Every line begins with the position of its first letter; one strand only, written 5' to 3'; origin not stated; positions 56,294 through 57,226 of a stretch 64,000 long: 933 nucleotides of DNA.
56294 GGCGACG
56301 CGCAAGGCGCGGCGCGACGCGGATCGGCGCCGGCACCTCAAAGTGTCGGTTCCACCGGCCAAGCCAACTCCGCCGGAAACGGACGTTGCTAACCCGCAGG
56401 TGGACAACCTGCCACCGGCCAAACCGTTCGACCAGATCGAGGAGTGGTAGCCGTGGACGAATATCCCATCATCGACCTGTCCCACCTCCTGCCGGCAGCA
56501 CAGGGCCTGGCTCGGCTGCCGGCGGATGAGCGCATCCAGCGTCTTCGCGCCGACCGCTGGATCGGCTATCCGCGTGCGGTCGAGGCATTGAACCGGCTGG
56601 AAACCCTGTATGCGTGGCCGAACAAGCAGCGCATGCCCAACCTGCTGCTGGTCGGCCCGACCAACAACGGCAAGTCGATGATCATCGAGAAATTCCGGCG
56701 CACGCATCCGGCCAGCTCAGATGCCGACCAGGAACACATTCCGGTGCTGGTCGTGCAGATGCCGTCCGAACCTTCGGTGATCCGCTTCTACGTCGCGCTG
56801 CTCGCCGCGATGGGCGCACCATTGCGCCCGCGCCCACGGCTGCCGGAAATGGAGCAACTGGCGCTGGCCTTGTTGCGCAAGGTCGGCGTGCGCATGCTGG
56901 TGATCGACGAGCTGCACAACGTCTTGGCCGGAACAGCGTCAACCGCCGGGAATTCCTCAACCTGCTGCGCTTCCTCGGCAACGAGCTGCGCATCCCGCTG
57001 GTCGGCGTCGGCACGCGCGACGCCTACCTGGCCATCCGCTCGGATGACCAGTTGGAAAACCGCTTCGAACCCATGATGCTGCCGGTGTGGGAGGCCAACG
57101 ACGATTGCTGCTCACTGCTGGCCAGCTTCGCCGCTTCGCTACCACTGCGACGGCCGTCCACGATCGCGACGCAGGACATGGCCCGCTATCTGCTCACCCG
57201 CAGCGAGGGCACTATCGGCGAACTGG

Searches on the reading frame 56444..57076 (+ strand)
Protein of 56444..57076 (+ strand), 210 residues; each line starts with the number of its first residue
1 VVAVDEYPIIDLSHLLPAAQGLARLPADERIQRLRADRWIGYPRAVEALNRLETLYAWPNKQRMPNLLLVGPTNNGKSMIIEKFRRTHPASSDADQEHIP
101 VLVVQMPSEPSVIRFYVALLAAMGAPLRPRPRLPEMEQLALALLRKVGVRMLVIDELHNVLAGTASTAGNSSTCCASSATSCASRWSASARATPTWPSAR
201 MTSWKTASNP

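Call 28: search_protein_families(library=pfam, proteins=[window:56444-57076:+], max_evalue=0.001)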
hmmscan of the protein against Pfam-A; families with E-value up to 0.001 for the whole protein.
window:56444-57076:+ (210 aa): 2 families
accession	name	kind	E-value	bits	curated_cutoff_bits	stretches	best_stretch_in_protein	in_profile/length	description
PF05621.17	TniB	-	3.5e-53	180.3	22.4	1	30-166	1-137/189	Bacterial TniB protein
PF13401.12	AAA_22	-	8.1e-11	42.8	27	1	66-160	7-96/130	AAA domain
